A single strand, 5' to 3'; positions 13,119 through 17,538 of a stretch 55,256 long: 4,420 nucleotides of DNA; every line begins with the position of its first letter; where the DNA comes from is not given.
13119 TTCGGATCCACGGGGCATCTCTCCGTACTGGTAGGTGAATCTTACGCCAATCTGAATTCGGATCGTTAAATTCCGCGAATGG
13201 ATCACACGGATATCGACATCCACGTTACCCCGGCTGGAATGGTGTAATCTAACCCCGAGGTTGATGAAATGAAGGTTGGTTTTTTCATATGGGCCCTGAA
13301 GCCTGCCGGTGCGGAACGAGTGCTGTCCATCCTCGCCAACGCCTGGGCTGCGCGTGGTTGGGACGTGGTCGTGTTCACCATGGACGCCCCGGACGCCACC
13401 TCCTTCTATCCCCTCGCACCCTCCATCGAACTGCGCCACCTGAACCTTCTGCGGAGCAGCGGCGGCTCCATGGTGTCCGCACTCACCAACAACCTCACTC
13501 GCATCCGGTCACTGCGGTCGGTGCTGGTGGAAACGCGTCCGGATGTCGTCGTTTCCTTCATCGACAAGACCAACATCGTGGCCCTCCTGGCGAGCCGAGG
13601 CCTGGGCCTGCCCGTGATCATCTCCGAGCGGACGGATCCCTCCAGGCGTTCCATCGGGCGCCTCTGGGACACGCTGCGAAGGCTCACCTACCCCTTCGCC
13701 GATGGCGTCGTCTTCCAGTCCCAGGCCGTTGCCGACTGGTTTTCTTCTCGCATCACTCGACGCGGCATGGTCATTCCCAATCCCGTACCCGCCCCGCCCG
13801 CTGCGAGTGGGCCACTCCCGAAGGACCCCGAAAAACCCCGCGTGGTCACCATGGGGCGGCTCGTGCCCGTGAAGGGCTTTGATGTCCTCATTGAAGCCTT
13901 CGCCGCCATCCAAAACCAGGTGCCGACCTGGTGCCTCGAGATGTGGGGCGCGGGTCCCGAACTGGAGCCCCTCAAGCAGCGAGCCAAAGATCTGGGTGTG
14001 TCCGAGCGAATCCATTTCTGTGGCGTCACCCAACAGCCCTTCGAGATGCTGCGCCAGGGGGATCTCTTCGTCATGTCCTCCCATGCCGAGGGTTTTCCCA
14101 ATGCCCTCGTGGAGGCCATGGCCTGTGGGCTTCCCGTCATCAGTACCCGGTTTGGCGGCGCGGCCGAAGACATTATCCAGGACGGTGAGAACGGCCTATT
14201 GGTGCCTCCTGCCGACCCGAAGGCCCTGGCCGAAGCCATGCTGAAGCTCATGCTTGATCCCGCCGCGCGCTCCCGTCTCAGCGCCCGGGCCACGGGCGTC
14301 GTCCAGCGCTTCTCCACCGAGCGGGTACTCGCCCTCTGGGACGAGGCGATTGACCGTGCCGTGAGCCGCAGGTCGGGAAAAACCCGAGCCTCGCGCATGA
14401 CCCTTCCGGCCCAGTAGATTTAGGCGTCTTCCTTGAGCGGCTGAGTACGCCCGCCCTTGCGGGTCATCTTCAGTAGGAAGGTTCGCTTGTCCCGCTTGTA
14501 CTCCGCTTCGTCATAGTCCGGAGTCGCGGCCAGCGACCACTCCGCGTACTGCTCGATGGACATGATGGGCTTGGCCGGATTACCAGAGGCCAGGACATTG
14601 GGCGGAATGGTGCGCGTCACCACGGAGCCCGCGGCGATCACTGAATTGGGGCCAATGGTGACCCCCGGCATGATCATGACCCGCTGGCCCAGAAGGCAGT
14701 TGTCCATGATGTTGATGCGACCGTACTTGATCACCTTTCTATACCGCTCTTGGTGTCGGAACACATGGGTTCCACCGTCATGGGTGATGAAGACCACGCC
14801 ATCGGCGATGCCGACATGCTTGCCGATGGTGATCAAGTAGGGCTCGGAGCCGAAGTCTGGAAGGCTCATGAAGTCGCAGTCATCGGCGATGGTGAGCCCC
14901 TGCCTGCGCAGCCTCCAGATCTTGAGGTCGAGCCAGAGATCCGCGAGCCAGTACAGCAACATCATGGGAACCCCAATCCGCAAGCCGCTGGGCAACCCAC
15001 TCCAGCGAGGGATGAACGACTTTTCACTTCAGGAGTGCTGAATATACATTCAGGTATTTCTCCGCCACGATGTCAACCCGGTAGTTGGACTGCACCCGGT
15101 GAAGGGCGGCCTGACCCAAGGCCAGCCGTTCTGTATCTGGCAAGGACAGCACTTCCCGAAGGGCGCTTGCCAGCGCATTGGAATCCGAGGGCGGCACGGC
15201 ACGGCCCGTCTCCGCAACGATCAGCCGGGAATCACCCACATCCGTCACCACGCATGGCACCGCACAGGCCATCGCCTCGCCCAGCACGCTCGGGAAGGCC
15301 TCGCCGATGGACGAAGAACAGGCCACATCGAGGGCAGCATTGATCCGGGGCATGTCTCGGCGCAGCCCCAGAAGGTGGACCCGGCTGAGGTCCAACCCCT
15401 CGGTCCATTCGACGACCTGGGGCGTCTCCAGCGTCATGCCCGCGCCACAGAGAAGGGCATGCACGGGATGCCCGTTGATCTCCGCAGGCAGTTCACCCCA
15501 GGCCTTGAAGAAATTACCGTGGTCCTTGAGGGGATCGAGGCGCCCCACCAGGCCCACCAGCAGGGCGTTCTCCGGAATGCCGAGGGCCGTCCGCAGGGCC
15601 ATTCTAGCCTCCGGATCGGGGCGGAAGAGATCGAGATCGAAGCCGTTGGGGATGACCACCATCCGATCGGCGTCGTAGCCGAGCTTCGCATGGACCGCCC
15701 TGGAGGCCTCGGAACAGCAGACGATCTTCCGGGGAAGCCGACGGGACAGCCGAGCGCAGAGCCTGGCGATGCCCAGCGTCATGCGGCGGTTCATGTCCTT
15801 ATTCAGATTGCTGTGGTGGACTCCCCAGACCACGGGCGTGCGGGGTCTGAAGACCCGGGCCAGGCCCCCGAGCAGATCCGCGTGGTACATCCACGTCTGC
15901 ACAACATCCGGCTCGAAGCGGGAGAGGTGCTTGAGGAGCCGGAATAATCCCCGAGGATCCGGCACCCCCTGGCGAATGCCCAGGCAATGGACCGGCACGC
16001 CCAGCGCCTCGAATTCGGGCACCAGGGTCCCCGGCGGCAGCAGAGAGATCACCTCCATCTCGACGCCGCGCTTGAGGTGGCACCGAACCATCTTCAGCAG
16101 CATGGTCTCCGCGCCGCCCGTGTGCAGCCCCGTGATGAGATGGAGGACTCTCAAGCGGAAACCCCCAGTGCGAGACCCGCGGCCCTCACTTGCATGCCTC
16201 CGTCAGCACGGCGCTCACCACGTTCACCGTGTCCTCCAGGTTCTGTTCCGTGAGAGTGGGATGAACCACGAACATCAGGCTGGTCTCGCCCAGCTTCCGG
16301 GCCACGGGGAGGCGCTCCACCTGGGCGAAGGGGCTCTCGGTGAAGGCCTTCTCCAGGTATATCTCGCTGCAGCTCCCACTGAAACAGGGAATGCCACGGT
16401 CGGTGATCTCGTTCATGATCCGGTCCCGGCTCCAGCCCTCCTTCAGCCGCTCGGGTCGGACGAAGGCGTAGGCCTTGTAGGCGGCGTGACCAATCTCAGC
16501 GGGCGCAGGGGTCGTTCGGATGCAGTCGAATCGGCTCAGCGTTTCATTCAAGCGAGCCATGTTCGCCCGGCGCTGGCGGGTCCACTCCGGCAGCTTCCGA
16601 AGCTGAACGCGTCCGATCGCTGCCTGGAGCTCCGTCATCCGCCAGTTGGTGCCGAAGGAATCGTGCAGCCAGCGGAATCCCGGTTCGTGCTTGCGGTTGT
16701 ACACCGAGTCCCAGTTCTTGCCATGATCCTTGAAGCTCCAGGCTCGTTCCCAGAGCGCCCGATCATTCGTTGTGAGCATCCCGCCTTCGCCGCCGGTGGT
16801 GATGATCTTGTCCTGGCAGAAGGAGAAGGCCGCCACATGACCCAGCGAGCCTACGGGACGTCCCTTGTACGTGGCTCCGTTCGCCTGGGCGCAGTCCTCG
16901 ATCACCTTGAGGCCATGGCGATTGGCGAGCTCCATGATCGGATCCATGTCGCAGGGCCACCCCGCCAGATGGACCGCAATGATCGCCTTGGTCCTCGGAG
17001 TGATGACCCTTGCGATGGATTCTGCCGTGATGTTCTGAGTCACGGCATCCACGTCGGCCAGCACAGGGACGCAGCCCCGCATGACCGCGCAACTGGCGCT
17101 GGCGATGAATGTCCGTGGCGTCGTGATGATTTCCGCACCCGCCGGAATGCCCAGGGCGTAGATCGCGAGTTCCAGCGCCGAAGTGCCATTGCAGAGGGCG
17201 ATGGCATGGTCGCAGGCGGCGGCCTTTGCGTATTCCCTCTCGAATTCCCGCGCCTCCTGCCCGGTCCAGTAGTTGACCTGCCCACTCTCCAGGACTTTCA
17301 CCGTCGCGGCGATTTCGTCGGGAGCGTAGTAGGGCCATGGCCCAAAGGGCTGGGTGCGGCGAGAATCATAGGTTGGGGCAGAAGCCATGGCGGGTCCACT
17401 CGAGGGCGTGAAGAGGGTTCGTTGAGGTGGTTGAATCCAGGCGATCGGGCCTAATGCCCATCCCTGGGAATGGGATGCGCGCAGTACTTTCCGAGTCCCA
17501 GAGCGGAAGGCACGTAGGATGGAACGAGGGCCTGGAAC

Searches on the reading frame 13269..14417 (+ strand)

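Call 67: search_protein_families(library=pfam, proteins=[window:13269-14417:+], max_evalue=0.00001)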
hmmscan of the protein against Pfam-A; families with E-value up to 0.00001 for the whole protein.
window:13269-14417:+ (382 aa): 5 families
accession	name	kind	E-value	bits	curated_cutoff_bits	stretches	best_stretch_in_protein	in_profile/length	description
PF00534.26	Glycos_transf_1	-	8.3e-42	143.1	26.4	1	183-341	9-169/172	Glycosyl transferases group 1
PF13692.12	Glyco_trans_1_4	-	9.4e-41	139.8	27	1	190-329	2-141/142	Glycosyl transferases group 1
PF13579.12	Glyco_trans_4_4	-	8.7e-19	68.8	29.7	1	14-171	2-157/158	Glycosyl transferase 4-like domain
PF13439.12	Glyco_transf_4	-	1.5e-17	64.5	28.5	1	14-173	3-166/170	Glycosyltransferase Family 4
PF20706.3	GT4-conflict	-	5.7e-12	45.7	26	1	172-305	179-323/385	Family 4 Glycosyltransferase in conflict systems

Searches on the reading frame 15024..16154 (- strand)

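Call 67: search_protein_families(library=pfam, proteins=[window:15024-16154:-], max_evalue=0.00001)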
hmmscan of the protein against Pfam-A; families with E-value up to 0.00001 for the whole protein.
window:15024-16154:- (376 aa): 4 families
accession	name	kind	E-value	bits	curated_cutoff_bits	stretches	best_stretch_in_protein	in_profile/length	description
PF13439.12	Glyco_transf_4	-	1.9e-25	90.3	28.5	1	13-175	2-169/170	Glycosyltransferase Family 4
PF13692.12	Glyco_trans_1_4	-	7.8e-22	78.5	27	1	200-336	4-140/142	Glycosyl transferases group 1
PF00534.26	Glycos_transf_1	-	1.2e-18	67.7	26.4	1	188-350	6-169/172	Glycosyl transferases group 1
PF13579.12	Glyco_trans_4_4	-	3.6e-18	66.8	29.7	1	13-171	1-158/158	Glycosyl transferase 4-like domain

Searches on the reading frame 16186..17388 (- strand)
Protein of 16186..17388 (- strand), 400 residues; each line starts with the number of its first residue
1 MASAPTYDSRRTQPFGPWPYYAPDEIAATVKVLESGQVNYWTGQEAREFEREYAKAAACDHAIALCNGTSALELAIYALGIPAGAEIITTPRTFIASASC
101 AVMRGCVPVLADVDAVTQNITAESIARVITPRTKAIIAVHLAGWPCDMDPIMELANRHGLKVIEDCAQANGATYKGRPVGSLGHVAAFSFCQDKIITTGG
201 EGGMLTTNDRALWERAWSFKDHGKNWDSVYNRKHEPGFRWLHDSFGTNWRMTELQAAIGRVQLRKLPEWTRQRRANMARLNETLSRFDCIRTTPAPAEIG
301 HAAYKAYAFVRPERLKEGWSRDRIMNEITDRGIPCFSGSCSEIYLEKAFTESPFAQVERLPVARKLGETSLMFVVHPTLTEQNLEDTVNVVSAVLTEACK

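Call 67: search_protein_families(library=pfam, proteins=[window:16186-17388:-], max_evalue=0.00001)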
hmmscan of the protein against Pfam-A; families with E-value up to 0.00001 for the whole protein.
window:16186-17388:- (400 aa): 1 family
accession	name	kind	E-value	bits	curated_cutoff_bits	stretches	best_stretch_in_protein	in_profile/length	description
PF01041.23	DegT_DnrJ_EryC1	-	3.5e-95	319.7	19.8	1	24-391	6-359/360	DegT/DnrJ/EryC1/StrS aminotransferase family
